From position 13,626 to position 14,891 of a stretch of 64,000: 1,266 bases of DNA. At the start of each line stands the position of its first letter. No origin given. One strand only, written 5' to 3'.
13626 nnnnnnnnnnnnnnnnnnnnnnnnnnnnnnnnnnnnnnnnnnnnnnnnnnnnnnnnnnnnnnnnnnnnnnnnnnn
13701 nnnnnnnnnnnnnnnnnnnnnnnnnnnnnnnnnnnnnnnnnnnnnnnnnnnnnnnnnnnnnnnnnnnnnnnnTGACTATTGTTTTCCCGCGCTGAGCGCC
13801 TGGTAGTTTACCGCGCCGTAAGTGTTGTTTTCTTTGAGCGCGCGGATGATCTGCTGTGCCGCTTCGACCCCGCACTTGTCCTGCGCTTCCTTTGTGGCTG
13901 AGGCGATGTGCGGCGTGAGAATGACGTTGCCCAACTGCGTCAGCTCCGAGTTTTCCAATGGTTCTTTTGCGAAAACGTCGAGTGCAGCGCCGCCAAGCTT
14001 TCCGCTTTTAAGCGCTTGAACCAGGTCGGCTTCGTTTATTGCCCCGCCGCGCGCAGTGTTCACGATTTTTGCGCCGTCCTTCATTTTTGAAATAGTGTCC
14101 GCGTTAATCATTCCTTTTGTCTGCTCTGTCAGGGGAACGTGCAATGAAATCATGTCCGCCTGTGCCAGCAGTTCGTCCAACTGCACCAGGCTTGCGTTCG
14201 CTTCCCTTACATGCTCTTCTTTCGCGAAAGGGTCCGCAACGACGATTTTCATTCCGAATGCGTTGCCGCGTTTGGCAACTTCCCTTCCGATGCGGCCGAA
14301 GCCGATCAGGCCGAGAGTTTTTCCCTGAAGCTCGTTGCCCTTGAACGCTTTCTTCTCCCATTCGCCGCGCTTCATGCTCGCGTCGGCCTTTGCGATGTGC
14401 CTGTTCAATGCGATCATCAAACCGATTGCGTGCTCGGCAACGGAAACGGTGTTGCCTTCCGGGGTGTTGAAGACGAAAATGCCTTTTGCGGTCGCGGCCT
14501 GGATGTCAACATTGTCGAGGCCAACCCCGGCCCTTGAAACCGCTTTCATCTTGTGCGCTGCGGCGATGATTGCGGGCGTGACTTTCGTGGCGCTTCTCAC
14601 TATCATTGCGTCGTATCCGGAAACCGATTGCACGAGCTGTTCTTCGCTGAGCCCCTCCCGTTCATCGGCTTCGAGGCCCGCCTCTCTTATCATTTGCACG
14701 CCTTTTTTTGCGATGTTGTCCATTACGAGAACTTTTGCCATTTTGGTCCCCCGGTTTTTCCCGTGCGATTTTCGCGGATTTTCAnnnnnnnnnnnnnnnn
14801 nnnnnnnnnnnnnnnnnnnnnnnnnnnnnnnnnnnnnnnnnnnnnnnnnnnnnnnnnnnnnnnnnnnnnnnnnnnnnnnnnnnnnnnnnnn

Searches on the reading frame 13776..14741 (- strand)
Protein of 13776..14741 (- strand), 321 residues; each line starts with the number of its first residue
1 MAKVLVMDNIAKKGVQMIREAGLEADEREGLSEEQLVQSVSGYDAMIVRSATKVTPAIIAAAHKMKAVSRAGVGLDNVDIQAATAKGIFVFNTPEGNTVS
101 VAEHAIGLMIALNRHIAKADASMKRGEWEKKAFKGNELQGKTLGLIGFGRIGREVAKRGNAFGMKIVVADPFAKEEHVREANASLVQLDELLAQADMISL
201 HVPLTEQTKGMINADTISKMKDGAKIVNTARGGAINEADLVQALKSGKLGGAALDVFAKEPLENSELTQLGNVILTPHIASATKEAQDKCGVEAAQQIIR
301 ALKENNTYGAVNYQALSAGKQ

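Call 9: search_protein_families(library=pfam, proteins=[window:13776-14741:-], max_evalue=0.01)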
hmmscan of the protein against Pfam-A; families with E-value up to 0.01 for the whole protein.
window:13776-14741:- (321 aa): 7 families
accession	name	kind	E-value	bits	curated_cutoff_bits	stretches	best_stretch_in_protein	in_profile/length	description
PF02826.25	2-Hacid_dh_C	-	4.1e-68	228.7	25.1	1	106-280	1-178/178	D-isomer specific 2-hydroxyacid dehydrogenase, NAD binding domain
PF00389.36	2-Hacid_dh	-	9.3e-35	119.7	24.6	1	4-312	1-134/134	D-isomer specific 2-hydroxyacid dehydrogenase, catalytic domain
PF07991.19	KARI_N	-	4.2e-05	23.6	20.6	1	138-233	2-97/165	Acetohydroxy acid isomeroreductase, NADPH-binding domain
PF03446.21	NAD_binding_2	-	5.1e-05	23.8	21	1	143-238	2-101/161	NAD binding domain of 6-phosphogluconate dehydrogenase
PF00670.27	AdoHcyase_NAD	-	0.0024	18.4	27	1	138-230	21-110/162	S-adenosyl-L-homocysteine hydrolase, NAD binding domain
PF03720.21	UDPG_MGDP_dh_C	-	0.0042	17.9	30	0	158-221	25-89/103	UDP-glucose/GDP-mannose dehydrogenase family, UDP binding domain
PF03807.23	F420_oxidored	-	0.0079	17.2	21.6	0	143-206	2-71/94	NADP oxidoreductase coenzyme F420-dependent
